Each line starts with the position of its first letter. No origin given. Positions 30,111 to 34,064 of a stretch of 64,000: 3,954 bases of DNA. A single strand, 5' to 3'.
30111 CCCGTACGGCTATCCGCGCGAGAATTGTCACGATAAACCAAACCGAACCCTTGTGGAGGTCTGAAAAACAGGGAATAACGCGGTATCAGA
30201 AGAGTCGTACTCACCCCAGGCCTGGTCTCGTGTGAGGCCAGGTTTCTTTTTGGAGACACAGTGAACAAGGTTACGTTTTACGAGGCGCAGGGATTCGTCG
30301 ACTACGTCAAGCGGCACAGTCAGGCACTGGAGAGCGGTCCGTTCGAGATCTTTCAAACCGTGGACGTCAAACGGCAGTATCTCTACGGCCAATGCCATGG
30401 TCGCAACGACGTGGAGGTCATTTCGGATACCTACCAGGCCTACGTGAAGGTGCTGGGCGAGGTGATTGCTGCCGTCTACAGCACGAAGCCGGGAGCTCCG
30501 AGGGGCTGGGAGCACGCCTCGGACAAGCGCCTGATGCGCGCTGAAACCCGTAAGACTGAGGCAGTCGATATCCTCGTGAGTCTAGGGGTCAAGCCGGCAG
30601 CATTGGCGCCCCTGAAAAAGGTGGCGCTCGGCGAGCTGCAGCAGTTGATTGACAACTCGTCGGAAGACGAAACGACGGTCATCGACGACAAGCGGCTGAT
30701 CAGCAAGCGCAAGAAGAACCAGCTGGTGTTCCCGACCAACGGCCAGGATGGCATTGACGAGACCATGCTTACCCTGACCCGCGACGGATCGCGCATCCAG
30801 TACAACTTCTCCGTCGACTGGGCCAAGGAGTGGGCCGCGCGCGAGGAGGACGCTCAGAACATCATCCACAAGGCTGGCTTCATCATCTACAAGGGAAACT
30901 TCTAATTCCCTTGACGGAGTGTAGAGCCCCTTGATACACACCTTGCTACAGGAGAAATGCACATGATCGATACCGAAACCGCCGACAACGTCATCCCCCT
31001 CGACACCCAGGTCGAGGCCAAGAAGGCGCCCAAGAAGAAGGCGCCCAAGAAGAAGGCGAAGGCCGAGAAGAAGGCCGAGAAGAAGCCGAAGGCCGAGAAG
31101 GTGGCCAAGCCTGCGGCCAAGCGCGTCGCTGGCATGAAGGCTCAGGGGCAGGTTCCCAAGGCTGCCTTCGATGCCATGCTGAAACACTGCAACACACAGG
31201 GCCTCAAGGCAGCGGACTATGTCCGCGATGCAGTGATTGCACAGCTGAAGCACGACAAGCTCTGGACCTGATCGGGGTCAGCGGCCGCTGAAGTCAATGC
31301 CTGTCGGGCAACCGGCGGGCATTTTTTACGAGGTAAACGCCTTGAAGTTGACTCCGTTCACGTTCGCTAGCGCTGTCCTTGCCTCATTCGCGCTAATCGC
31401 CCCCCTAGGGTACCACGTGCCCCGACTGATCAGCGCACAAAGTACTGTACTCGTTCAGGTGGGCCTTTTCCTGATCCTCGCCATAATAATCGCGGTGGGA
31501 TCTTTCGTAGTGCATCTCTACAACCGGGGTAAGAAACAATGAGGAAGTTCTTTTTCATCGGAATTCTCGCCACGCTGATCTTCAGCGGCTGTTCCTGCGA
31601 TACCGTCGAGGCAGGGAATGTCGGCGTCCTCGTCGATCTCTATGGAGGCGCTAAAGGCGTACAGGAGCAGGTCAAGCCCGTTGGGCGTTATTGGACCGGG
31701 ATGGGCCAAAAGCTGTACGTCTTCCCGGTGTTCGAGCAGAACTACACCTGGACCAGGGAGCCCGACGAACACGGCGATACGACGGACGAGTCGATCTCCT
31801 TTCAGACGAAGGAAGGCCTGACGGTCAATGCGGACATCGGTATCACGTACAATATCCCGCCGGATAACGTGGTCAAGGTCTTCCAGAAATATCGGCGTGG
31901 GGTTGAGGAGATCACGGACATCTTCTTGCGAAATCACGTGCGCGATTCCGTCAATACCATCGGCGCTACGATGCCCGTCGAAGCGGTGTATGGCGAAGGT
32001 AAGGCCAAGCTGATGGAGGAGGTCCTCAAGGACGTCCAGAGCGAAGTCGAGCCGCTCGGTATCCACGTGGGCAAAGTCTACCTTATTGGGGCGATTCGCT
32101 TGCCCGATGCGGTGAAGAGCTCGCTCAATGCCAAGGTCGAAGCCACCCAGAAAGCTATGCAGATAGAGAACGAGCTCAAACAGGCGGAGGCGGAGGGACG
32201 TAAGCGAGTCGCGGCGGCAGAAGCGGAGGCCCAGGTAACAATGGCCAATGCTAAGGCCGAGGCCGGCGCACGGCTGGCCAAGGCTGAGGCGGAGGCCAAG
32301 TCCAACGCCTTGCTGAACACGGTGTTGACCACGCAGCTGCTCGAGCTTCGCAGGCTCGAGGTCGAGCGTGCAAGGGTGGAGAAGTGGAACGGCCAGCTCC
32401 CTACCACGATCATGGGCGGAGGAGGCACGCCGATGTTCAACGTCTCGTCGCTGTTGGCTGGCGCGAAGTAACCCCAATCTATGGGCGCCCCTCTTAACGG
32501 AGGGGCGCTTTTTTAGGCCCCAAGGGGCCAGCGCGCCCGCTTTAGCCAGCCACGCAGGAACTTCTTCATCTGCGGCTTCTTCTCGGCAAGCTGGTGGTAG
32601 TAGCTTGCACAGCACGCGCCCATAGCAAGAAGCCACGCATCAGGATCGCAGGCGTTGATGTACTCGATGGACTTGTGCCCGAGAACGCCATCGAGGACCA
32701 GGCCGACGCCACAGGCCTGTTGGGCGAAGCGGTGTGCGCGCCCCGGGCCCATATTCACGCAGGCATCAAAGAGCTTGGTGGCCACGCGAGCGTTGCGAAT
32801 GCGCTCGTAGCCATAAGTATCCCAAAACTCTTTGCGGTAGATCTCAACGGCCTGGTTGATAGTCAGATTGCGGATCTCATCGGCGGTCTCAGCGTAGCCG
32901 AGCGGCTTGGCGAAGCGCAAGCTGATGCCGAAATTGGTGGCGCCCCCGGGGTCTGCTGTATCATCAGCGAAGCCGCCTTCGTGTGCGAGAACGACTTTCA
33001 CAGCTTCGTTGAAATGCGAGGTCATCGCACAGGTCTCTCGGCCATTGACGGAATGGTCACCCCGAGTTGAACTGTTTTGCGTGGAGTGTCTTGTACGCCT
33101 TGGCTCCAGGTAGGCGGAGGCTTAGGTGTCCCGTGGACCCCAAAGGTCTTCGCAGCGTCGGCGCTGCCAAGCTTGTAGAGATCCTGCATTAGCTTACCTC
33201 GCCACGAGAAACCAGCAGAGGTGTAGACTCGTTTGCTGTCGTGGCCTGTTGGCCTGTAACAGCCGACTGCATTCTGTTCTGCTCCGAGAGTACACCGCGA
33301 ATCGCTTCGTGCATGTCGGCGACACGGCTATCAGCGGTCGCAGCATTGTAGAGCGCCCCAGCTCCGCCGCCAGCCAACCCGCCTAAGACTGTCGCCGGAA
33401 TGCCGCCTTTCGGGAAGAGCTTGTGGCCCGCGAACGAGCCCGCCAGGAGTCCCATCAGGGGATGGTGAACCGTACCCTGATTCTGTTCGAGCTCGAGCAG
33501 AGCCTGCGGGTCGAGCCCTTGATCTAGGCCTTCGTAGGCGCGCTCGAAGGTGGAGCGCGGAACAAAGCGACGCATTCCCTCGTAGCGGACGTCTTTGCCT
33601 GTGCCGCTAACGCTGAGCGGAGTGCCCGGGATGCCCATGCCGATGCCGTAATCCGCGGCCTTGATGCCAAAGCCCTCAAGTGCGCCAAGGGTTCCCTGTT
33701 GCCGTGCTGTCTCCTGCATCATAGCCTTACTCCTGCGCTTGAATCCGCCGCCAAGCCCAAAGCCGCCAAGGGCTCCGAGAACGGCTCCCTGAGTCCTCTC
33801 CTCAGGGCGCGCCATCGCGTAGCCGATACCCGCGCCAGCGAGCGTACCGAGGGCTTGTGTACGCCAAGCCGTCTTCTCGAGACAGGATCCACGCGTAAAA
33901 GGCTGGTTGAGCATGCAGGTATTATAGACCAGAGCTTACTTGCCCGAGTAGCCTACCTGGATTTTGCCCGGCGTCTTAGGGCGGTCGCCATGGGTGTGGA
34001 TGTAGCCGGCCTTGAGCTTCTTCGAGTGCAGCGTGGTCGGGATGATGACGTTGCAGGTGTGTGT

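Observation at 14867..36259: Recurrent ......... motif ~29 nt upstream of plus-strand start codons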

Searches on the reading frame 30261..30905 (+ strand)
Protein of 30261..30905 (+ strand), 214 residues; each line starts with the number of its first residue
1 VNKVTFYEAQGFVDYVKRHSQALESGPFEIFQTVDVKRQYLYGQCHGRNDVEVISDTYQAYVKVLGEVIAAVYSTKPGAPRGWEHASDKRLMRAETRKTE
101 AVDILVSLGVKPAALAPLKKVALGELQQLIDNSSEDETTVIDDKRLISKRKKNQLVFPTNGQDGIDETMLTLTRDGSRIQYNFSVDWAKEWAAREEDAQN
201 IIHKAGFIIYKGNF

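Call 15: search_protein_families(library=pfam, max_evalue=0.01, proteins=[window:30261-30905:+])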
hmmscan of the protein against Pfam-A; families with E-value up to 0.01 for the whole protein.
window:30261-30905:+ (214 aa): 0 families

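Call 18: search_protein_families(library=phrogs, max_evalue=0.001, proteins=[window:30261-30905:+])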
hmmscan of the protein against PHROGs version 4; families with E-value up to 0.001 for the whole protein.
window:30261-30905:+ (214 aa): 0 families

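Call 31: find_related_loci(query=window:30261-30905:+, collection=viral_contigs, flank=10000)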
Query window:30261-30905:+ (214 aa) in viral_contigs; peptide patterns used: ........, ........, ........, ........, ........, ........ (x = any residue, [..] = any of these).
6 stretches matched a pattern, but none encodes a relative of the query by tblastn (E <= 1e-3).

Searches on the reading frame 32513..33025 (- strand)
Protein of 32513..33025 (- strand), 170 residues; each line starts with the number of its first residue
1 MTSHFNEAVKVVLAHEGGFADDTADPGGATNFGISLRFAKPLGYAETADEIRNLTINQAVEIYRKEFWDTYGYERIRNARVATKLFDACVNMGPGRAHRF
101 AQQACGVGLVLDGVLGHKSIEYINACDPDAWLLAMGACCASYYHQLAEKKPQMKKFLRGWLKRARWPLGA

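Call 15: search_protein_families(library=pfam, max_evalue=0.01, proteins=[window:32513-33025:-])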
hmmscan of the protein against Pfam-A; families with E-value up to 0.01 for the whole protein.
window:32513-33025:- (170 aa): 2 families
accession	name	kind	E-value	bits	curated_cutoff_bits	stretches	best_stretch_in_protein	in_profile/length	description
PF05838.17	Glyco_hydro_108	-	6.5e-25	87.9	21.2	1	10-93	2-85/85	Glycosyl hydrolase 108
PF09374.15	PG_binding_3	-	7.6e-09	36.1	24.6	1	103-164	8-75/76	Predicted Peptidoglycan domain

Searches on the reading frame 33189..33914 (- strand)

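Call 15: search_protein_families(library=pfam, max_evalue=0.01, proteins=[window:33189-33914:-])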
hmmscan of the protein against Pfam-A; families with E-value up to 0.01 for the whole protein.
window:33189-33914:- (241 aa): 3 families
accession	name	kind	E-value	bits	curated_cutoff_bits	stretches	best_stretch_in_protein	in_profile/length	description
PF05433.20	Rick_17kDa_Anti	-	8.9e-06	26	24.2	1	21-56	4-40/43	Glycine zipper 2TM domain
PF13441.11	Gly-zipper_YMGG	-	0.0021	18.2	28.9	1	20-57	7-41/45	YMGG-like Gly-zipper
PF13488.11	Gly-zipper_Omp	-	0.0056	17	25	1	21-59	4-39/46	Glycine zipper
